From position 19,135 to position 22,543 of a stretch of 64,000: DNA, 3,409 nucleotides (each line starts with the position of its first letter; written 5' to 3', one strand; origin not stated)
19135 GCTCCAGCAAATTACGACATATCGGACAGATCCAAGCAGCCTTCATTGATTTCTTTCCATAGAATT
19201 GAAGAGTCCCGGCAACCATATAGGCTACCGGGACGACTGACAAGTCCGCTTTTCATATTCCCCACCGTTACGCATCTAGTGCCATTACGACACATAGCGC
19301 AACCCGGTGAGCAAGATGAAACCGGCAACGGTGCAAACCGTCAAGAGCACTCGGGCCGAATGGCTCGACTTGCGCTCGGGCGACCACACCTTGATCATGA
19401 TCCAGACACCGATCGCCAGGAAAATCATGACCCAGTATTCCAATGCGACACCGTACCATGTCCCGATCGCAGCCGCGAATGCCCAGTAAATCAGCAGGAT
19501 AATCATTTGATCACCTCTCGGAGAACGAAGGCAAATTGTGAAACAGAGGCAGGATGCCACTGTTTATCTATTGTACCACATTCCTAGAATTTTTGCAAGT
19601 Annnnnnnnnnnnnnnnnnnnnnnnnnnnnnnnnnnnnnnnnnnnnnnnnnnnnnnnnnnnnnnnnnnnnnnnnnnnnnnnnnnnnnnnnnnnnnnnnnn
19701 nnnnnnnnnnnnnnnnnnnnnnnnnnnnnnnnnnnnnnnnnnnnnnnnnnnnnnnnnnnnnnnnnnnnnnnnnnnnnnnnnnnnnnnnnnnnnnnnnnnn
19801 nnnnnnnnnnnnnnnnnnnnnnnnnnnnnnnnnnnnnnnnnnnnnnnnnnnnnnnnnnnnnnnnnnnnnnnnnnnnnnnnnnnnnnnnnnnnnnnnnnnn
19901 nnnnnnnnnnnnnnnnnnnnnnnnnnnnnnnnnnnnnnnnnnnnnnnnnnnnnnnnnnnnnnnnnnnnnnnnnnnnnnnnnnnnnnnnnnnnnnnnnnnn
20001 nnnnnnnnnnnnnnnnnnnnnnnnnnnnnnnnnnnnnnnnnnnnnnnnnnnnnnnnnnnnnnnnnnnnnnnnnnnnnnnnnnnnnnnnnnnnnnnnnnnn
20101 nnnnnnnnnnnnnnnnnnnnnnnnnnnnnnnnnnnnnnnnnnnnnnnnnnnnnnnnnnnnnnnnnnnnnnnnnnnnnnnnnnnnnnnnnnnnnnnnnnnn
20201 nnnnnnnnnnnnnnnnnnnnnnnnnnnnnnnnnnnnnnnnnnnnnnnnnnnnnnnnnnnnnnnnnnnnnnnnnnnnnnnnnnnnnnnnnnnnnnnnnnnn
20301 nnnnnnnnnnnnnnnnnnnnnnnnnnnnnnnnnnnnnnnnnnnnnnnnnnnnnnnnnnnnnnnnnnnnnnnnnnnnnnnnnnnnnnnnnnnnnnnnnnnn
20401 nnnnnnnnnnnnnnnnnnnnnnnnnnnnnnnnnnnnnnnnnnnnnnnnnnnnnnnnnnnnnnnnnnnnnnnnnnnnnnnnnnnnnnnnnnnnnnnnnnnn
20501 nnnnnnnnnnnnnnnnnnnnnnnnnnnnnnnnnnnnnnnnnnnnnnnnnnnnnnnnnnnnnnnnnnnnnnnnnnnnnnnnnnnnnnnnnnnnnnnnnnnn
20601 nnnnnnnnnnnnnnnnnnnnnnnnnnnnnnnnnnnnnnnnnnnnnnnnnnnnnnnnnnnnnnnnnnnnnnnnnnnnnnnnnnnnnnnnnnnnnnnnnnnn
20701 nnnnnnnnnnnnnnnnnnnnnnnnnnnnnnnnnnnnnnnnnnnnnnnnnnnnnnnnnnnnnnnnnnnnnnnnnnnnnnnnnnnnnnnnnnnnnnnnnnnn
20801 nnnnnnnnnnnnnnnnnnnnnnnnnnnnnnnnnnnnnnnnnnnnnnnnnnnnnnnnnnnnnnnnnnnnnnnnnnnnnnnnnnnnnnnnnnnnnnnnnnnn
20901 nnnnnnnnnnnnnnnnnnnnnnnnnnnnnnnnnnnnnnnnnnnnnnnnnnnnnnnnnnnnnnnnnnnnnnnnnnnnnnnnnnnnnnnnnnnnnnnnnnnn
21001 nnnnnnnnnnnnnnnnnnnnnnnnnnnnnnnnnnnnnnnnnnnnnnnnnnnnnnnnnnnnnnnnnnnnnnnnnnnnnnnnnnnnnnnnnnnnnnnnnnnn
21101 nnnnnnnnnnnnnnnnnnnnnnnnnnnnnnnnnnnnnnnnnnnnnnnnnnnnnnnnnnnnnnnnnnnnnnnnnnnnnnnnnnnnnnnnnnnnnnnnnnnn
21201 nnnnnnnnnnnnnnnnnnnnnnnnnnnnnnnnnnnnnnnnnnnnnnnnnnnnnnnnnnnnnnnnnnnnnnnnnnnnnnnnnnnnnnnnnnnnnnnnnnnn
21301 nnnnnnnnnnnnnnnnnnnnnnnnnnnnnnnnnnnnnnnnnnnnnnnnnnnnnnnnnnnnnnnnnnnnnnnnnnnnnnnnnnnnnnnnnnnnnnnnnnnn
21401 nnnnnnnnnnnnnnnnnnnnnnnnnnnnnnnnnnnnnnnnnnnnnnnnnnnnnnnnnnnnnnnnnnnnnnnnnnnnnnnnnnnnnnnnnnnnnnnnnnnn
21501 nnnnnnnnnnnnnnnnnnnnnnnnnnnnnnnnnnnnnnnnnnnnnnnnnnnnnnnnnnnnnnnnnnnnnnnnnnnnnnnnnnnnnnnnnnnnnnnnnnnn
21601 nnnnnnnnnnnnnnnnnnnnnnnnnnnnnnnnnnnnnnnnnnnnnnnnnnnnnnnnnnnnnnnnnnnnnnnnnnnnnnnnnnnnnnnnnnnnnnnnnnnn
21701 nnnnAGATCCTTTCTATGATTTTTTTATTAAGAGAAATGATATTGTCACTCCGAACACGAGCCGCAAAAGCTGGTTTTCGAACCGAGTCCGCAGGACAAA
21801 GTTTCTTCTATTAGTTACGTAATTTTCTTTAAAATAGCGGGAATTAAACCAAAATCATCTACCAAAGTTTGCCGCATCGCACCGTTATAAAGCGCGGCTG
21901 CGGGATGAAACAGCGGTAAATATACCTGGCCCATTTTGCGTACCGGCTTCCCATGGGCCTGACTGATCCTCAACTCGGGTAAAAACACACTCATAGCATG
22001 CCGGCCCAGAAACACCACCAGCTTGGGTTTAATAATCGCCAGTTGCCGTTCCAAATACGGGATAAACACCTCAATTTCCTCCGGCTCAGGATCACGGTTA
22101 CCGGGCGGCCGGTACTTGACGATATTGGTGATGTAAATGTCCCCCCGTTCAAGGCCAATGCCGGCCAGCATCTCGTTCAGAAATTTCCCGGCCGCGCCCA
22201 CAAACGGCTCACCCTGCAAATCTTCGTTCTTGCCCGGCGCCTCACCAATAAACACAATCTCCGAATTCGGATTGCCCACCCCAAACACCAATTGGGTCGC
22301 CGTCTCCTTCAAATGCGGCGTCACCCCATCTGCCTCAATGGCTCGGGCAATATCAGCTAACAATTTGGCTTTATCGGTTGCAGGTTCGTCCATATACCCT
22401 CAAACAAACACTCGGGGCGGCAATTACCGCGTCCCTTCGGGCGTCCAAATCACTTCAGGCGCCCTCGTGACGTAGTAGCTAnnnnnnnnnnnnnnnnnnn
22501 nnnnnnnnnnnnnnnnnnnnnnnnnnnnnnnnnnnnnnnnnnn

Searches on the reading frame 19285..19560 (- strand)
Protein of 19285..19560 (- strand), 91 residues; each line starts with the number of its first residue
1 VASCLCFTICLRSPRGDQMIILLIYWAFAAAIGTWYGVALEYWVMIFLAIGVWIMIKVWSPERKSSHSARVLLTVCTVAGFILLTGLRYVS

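Call 78: search_protein_families(library=pfam, proteins=[window:19285-19560:-], max_evalue=0.05)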
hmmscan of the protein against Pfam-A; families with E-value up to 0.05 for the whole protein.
window:19285-19560:- (91 aa): 1 family
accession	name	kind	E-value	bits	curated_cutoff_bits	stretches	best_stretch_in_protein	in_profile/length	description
PF07274.17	DUF1440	-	0.046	14.2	34.7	0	19-60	54-95/135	Protein of unknown function (DUF1440)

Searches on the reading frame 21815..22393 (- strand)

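Call 4: search_protein_families(library=pfam, proteins=[window:21815-22393:-], max_evalue=0.1)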
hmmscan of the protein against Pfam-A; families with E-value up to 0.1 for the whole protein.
window:21815-22393:- (192 aa): 1 family
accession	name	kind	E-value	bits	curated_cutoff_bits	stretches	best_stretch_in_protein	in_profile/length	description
PF03167.25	UDG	-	5e-38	130.8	24.3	1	37-173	1-127/141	Uracil DNA glycosylase superfamily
